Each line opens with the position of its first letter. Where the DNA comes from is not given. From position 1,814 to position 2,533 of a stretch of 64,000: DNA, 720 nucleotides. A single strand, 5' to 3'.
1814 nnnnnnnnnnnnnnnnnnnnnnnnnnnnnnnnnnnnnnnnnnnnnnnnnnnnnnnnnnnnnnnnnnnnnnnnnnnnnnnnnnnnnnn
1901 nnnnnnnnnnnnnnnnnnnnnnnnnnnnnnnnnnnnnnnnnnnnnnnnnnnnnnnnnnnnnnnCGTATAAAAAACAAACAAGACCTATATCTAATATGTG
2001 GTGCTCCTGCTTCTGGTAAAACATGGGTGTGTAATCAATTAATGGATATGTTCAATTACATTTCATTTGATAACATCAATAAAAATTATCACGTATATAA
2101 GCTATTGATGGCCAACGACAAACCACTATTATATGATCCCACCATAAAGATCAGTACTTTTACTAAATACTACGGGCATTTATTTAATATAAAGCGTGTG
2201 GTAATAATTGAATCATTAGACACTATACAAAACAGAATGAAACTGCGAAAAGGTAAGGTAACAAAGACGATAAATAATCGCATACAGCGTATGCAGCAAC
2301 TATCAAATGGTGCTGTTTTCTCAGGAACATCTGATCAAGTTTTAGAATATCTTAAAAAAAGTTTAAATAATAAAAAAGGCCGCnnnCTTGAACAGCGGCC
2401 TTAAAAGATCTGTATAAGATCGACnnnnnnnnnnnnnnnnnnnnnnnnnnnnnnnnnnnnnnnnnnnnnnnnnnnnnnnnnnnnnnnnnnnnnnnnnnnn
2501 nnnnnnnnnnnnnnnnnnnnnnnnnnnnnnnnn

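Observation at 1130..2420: Free-standing HNH-kinase fusion gene inserted between tail sheath and tail tube genes on the opposite strand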

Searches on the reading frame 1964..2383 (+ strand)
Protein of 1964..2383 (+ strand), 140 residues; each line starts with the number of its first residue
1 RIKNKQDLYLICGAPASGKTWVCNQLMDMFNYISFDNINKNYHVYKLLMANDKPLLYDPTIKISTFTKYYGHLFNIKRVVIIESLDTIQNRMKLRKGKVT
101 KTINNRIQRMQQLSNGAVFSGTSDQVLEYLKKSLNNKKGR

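Call 31: search_solved_structures(query=A2, max_evalue=10, show_alignments=4)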
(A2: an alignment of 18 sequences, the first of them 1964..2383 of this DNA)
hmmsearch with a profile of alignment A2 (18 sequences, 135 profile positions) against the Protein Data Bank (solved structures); distinct sequences matched with E-value up to 10: 104 (the best 60 are shown).
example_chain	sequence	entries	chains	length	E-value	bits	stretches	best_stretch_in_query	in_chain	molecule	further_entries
1knq_A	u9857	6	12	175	5.3e-06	29.5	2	3-34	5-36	Gluconate kinase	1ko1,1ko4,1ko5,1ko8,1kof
1z6g_A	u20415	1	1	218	4.9e-05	26.3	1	44-111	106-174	guanylate kinase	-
9drz_A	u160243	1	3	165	0.00027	23.9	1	6-100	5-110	p-loop containing nucleoside triphosphatehydrolase protein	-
7owe_E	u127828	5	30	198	0.0019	21.2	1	9-34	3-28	Adenylate kinase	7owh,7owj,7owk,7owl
9r72_B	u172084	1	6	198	0.0022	21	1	9-34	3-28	Adenylate kinase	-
6n9l_A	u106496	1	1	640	0.004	20.2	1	4-21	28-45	UvrABC system protein A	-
9fqr_Xf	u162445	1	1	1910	0.0088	19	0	4-37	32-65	Cilia- and flagella-associated protein 276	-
3pih_A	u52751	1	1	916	0.0096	18.9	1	4-21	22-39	UvrABC system protein A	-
1gky_A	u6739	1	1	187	0.014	18.4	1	46-118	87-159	GUANYLATE KINASE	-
1ex6_A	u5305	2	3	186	0.014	18.4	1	46-118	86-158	GUANYLATE KINASE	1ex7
3adk_A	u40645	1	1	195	0.015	18.3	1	3-34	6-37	ADENYLATE KINASE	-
8x1g_A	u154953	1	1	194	0.016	18.2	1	3-34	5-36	Adenylate kinase isoenzyme 1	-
2f6r_A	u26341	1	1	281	0.016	18.2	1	11-38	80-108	Bifunctional coenzyme A synthase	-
7x7s_A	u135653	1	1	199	0.017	18.2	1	3-34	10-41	Adenylate kinase isoenzyme 1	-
4f4j_A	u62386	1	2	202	0.017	18.1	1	46-118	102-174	Guanylate kinase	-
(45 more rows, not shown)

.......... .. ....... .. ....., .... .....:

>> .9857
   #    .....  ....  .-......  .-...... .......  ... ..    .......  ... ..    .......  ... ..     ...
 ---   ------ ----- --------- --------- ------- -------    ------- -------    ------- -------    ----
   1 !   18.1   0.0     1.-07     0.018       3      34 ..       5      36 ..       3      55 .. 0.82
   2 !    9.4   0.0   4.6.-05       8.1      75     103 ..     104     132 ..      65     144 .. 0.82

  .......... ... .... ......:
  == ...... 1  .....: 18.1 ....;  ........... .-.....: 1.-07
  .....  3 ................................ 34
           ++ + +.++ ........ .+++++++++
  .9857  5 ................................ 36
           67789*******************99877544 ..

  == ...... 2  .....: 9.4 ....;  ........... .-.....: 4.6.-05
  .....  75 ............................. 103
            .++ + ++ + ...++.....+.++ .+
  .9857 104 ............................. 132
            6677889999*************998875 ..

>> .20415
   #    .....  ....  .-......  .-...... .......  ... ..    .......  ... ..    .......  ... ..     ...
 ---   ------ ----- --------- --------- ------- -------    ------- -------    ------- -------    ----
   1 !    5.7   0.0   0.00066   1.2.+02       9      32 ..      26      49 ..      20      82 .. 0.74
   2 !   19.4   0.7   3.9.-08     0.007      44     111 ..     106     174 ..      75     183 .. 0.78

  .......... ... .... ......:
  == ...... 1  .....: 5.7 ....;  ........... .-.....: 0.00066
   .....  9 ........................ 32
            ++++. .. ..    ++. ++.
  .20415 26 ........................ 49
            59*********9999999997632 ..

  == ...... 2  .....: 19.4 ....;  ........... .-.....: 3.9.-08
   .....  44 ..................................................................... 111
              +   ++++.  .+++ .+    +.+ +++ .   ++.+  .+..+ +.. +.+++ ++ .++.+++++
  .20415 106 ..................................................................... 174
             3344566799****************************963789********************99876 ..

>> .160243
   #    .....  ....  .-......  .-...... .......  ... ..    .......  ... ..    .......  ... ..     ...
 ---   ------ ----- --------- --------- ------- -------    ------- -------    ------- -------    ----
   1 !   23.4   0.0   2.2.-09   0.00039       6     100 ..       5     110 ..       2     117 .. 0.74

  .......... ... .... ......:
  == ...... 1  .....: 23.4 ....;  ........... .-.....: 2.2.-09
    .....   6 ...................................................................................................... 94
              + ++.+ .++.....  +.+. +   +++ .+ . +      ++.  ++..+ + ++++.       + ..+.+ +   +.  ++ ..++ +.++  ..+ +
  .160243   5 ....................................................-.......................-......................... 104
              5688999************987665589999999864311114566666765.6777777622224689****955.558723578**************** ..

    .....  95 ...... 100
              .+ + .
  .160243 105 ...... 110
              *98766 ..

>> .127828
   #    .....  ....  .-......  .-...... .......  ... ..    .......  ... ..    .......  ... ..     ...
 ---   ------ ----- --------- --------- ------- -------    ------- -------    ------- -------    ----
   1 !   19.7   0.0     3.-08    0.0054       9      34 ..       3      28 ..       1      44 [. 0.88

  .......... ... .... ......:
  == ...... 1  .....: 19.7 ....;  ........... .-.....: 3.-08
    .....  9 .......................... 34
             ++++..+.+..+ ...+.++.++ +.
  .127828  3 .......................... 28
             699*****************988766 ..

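Call 40: predict_structure(alignment_id=A3)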
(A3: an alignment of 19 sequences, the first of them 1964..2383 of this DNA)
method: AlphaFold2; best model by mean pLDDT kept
length: 140 residues; sequences in the alignment: 19
mean_pLDDT: 89.9   pTM: 0.83
mean pLDDT of the five models: 89.9, 88.9, 88.6, 87.2, 86.9
residues with pLDDT >= 90: 101; 70-90: 32; 50-70: 6; < 50: 1
segments of 3 or more residues with pLDDT < 50: none
pLDDT, mean of each block of 10 residues (from residue 1): 80 94 95 85 84 89 90 94 95 93 93 95 97 75
secondary structure, 60 per line:
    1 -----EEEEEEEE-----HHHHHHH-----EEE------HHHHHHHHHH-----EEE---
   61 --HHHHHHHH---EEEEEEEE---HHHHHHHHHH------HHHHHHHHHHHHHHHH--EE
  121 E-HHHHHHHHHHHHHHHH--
elements in order: E6-13 H19-25 E31-33 H40-49 E55-57 H63-70 E74-81 H85-94 H101-116 E119-121 H123-138

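Call 42: search_protein_representatives(alignment_id=A3)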
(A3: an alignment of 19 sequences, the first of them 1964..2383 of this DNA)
Query: 19 sequences, 135 profile positions. Proteins with E-value up to 0.001 (for the whole library): 377; up to 1e-10: 282; up to 1e-30: 69. The best 150 are listed.
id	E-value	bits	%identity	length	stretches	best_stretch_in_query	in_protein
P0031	1.4e-82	290.5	-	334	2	3-133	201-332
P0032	8.4e-70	249.2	-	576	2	7-133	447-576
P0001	6.7e-61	220.3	-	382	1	2-133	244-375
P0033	7.8e-60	216.9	-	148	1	2-131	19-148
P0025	2.3e-51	189.5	-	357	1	2-133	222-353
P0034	7.6e-48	178.1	-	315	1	2-132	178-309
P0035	7.5e-47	174.9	-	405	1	4-132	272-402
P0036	1.6e-46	173.8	-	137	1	3-132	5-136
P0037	5.0e-46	172.2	-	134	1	4-131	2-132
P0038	1.3e-45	170.8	-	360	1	3-131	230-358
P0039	2.9e-45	169.7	-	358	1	3-131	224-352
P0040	5.7e-45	168.8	-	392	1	4-133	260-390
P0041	1.5e-44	167.4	-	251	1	3-133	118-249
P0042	3.9e-44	166.1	-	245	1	3-132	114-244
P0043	6.5e-44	165.3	-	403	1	4-133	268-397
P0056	4.7e-38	146.4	-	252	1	4-133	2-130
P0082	2.4e-33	131.1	-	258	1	6-133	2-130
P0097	1.0e-30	122.6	-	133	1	5-132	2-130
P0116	4.1e-28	114.2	-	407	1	4-133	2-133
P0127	1.3e-23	99.7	-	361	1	6-133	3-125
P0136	7.8e-22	93.9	-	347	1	5-132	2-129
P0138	9.8e-22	93.6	-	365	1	5-133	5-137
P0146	1.2e-20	90.0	-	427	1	7-131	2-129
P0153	2.4e-20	89.1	-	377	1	6-133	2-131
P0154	2.6e-20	88.9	-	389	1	5-133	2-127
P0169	2.7e-19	85.6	-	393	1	5-133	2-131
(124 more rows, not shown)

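Call 46: search_protein_families(library=pfam, proteins=[P0056, P0082, P0116, P0127, P0136, P0138, P0146, P0153, P0154, P0169], max_evalue=0.01)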
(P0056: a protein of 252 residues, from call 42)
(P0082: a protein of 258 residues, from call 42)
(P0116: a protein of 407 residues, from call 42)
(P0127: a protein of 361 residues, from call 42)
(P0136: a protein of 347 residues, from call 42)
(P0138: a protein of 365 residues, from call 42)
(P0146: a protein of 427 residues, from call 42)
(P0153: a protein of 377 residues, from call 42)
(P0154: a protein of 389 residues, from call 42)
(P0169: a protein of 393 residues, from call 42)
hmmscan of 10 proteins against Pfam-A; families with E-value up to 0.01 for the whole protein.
P0056 (252 aa): 6 families
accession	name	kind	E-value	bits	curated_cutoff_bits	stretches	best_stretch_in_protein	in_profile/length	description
PF01261.30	AP_endonuc_2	-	1.6e-05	25.1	31.1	1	172-247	169-248/249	Xylose isomerase-like TIM barrel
PF01541.30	GIY-YIG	-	0.00017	22.3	22.6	1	135-173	2-40/78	GIY-YIG catalytic domain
PF13238.12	AAA_18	-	0.00049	21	29.4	1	8-39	2-31/128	AAA domain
PF13401.12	AAA_22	-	0.00065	20.5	27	1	5-38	6-33/130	AAA domain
PF13671.12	AAA_33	-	0.0041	17.9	27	1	7-73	2-65/143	AAA domain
PF12781.13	AAA_9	-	0.0085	15.7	27.4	0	29-85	6-62/222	ATP-binding dynein motor region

P0082 (258 aa): 3 families
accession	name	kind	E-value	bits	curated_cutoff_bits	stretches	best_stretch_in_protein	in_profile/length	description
PF01541.30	GIY-YIG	-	2e-08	34.8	22.6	1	136-213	3-75/78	GIY-YIG catalytic domain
PF20720.3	nSTAND3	-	0.00028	21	27.2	1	3-54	18-72/155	Novel STAND NTPase 3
PF13401.12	AAA_22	-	0.00045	21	27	1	2-26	5-29/130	AAA domain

P0116 (407 aa): 2 families
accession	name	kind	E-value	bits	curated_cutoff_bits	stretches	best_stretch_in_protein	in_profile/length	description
PF22083.2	I-HmuI_NUMOD-like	-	1.4e-07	31.4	27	1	357-391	12-46/46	DNA endonuclease I-HmuI-like, NUMOD-like domain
PF01541.30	GIY-YIG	-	1.8e-06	28.6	22.6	1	139-220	2-75/78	GIY-YIG catalytic domain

P0127 (361 aa): 5 families
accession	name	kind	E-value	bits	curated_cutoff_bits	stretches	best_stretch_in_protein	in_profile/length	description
PF01541.30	GIY-YIG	-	7.4e-07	29.8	22.6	1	134-212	3-75/78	GIY-YIG catalytic domain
PF07460.16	NUMOD3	-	6.6e-06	26.4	20.4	1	229-252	1-24/37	NUMOD3 motif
PF22083.2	I-HmuI_NUMOD-like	-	9.2e-05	22.4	27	1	309-343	11-45/46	DNA endonuclease I-HmuI-like, NUMOD-like domain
PF13401.12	AAA_22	-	0.0025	18.6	27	1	3-28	5-30/130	AAA domain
PF13238.12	AAA_18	-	0.0088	16.9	29.4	0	7-33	2-30/128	AAA domain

P0136 (347 aa): 3 families
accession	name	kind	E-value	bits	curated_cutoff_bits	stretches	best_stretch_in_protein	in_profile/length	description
PF07460.16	NUMOD3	-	0.0001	22.6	20.4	0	277-297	1-21/37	NUMOD3 motif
PF06414.18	Zeta_toxin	-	0.00023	21.1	22.3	1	2-28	15-41/199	Zeta toxin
PF07728.20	AAA_5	-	0.0098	16.3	22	0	7-34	3-27/139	AAA domain (dynein-related subfamily)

P0138 (365 aa): 3 families
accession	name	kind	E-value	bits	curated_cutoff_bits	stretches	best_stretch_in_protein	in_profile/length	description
PF07460.16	NUMOD3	-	1.2e-06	28.8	20.4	1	253-270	3-20/37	NUMOD3 motif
PF13671.12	AAA_33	-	0.00016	22.4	27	0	9-54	2-49/143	AAA domain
PF18748.7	HMUDK_HMUD1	-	0.0038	17.2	27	0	74-122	124-174/196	5-hmdU DNA kinase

P0146 (427 aa): 5 families
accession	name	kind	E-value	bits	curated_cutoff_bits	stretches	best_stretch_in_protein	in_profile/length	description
PF07460.16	NUMOD3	-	6.2e-17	61.7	20.4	1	322-358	1-37/37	NUMOD3 motif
PF01541.30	GIY-YIG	-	4.4e-05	24.2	22.6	1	146-229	3-75/78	GIY-YIG catalytic domain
PF13671.12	AAA_33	-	0.0003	21.5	27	1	3-43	1-43/143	AAA domain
PF13521.12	AAA_28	-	0.0027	18.4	27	0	4-28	2-27/164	AAA domain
PF13401.12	AAA_22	-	0.0077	17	27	0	3-25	7-29/130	AAA domain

P0153 (377 aa): 2 families
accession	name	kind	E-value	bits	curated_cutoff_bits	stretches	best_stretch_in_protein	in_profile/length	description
PF22083.2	I-HmuI_NUMOD-like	-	9.9e-07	28.7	27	1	338-370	15-46/46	DNA endonuclease I-HmuI-like, NUMOD-like domain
PF01541.30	GIY-YIG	-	1.7e-05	25.5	22.6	1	136-224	3-78/78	GIY-YIG catalytic domain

P0154 (389 aa): 4 families
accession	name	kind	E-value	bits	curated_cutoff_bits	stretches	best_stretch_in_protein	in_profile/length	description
PF01541.30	GIY-YIG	-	1.7e-10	41.5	22.6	1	136-208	2-74/78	GIY-YIG catalytic domain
PF22083.2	I-HmuI_NUMOD-like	-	1.5e-06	28.1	27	1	350-380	15-45/46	DNA endonuclease I-HmuI-like, NUMOD-like domain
PF13479.12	AAA_24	-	0.0012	19.1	27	1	3-44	2-44/195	AAA domain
PF13401.12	AAA_22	-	0.0067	17.2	27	0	3-25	5-27/130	AAA domain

P0169 (393 aa): 4 families
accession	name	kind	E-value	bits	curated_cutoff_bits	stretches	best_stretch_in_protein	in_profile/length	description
PF22083.2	I-HmuI_NUMOD-like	-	5.2e-08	32.8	27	1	342-376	12-45/46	DNA endonuclease I-HmuI-like, NUMOD-like domain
PF01541.30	GIY-YIG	-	0.0018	19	22.6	1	137-221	3-75/78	GIY-YIG catalytic domain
PF09848.15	SLFN-g3_helicase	-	0.0045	16.8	24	1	3-41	1-37/354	Schlafen group 3, DNA/RNA helicase domain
PF13401.12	AAA_22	-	0.0067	17.2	27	0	3-36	5-33/130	AAA domain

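Call 53: find_encoding_contigs(protein=P0036, flank=6000, max_places=3)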
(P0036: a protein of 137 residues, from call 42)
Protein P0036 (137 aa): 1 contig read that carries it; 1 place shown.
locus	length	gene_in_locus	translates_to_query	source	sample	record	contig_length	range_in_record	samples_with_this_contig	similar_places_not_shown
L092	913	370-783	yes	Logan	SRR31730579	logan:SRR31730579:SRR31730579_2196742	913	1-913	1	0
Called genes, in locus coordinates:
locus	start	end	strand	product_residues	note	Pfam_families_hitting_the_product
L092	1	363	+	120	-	?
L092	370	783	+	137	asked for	-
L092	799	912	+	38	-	?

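Call 55: find_encoding_contigs(protein=P0037, flank=6000, max_places=3)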
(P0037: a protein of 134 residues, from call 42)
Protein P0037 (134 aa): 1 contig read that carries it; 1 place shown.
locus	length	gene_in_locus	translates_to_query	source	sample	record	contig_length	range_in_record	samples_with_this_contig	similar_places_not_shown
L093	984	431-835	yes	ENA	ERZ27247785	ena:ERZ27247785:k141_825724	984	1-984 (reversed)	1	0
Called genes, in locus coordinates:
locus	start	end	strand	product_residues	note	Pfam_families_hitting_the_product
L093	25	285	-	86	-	-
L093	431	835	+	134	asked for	-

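Call 56: find_encoding_contigs(protein=P0097, flank=6000, max_places=3)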
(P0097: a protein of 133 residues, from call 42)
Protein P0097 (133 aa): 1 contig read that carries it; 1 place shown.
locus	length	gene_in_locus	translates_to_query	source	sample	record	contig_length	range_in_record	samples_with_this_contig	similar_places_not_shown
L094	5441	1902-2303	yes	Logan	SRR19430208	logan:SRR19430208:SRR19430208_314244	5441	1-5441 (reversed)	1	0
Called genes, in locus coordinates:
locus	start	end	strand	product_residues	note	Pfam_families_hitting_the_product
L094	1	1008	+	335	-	?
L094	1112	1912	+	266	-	PF01541:GIY-YIG (weak), PF07460:NUMOD3 (faint), PF22083:I-HmuI_NUMOD-like (weak)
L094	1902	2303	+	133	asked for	-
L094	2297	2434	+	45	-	-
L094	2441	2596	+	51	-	-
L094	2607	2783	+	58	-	-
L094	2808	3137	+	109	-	-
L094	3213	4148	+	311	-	PF13487:HD_5, PF01966:HD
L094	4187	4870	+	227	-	PF02223:Thymidylate_kin, PF13521:AAA_28 (weak)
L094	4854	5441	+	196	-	?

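Call 58: search_protein_families(library=ncbifam, proteins=[P0037, P0097, window:1964-2383:+], max_evalue=0.1)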
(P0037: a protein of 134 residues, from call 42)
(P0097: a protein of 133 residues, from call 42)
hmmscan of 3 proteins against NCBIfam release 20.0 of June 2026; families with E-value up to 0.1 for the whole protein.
P0037 (134 aa): 9 families
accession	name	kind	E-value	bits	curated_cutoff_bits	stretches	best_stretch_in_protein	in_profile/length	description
NF011324.0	PRK14737.1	equivalog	5.6e-05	22.9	318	1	47-108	90-150/187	guanylate kinase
NF008583.0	PRK11545.1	equivalog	0.00064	19.2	265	1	5-26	9-30/177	gluconokinase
TIGR03263.1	guanyl_kin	equivalog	0.0014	18.3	160.45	0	51-115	90-153/180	guanylate kinase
TIGR01313.1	therm_gnt_kin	subfamily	0.0033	17.2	113.75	1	7-31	1-27/164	gluconokinase, GntK/IdnK-type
TIGR02322.1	phosphon_PhnN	equivalog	0.0064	16.2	156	0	75-114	111-150/179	phosphonate metabolism protein/1,5-bisphosphokinase (PRPP-forming) PhnN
NF005251.0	PRK06762.1-1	equivalog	0.014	15.4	183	0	2-28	5-31/171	hypothetical protein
NF005255.0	PRK06762.2-2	equivalog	0.028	14.4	140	1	4-59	3-61/163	hypothetical protein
NF005254.0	PRK06762.2-1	equivalog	0.041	13.6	198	0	5-27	4-26/165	hypothetical protein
NF005115.0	PRK06547.1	equivalog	0.071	12.5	173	1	6-28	17-39/172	hypothetical protein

P0097 (133 aa): 4 families
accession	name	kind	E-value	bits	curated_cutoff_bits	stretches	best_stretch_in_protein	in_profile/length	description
NF005115.0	PRK06547.1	equivalog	0.0075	15.7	173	1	7-33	18-48/172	hypothetical protein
TIGR01313.1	therm_gnt_kin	subfamily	0.019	14.7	113.75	1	6-29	1-24/164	gluconokinase, GntK/IdnK-type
NF005255.0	PRK06762.2-2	equivalog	0.031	14.2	140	1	1-27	1-27/163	hypothetical protein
NF040667.1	hom_kin_desulfo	exception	0.036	13.9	197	1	6-53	3-47/163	homoserine kinase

window:1964-2383:+ (140 aa): 4 families
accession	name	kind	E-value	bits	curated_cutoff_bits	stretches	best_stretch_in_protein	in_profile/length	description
NF001866.0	PRK00625.1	equivalog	0.0047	17.1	142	0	10-84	4-69/173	shikimate kinase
TIGR01618.1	phage_P_loop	hypoth_equivalog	0.019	14.6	138.75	1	2-115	8-120/220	phage nucleotide-binding protein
TIGR03263.1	guanyl_kin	equivalog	0.031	13.9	160.45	0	81-111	119-149/180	guanylate kinase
TIGR01359.1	UMP_CMP_kin_fam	subfamily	0.044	13.7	207.6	0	9-34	2-27/185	UMP-CMP kinase family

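Call 72: fold_search(model_id=the predicted structure, library=viral)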
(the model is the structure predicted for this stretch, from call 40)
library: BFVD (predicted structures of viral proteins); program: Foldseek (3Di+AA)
matches with E <= 10: 1221; with E <= 0.001: 42
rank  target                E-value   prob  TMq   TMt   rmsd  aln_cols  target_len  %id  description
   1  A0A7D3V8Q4            7.6e-06  1.00  0.64  0.49   5.5       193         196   19  Adenylate kinase/UMP-CMP kinase [Fadolivirus FV1/VV64]
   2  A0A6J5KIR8            1.9e-05  1.00  0.67  0.63   4.1       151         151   17  NK domain containing protein [uncultured Caudovirales phage]
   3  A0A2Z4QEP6            3.6e-05  1.00  0.62  0.45   6.0       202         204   14  dTMP kinase [Erwinia phage vB_EamM_Alexandra]
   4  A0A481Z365            7.9e-05  1.00  0.50  0.51   5.6       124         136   20  AAA domain protein [Pithovirus LCPAC102]
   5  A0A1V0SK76            1.0e-04  1.00  0.61  0.48   5.4       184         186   20  Adenylate kinase [Klosneuvirus KNV1]
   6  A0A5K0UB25            1.4e-04  1.00  0.61  0.42   5.4       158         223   10  Zeta toxin domain-containing protein [Yasminevirus sp. GU-2018]
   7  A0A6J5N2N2            1.6e-04  1.00  0.61  0.52   5.0       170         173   10  Tmk Thymidylate kinase [uncultured Caudovirales phage]
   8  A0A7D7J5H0            1.6e-04  1.00  0.65  0.36   3.8       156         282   11  (no name in the UniProt tables at hand)
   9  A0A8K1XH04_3          2.0e-04  1.00  0.61  0.11   5.4       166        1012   18  (no name in the UniProt tables at hand)
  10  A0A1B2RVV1            2.2e-04  1.00  0.61  0.46   6.3       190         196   15  Deoxynucleoside kinases [Lymphocystis disease virus 3]
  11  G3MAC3                2.4e-04  1.00  0.55  0.31   7.4       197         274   12  Gp382 [Bacillus phage G]
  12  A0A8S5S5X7            2.4e-04  1.00  0.51  0.46   6.2       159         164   14  TMPK protein [Podoviridae sp. ctsUe5]
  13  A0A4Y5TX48            2.4e-04  1.00  0.51  0.36   8.4       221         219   13  Thymidylate kinase [Vibrio phage VAP7]
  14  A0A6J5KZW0            2.5e-04  1.00  0.56  0.44   5.4       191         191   15  AAA domain containing protein [uncultured Caudovirales phage]
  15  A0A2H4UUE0            2.5e-04  1.00  0.57  0.16   6.1       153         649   22  Dual specificity serine/threonine and tyrosine phosphatase [Bodo saltans virus]
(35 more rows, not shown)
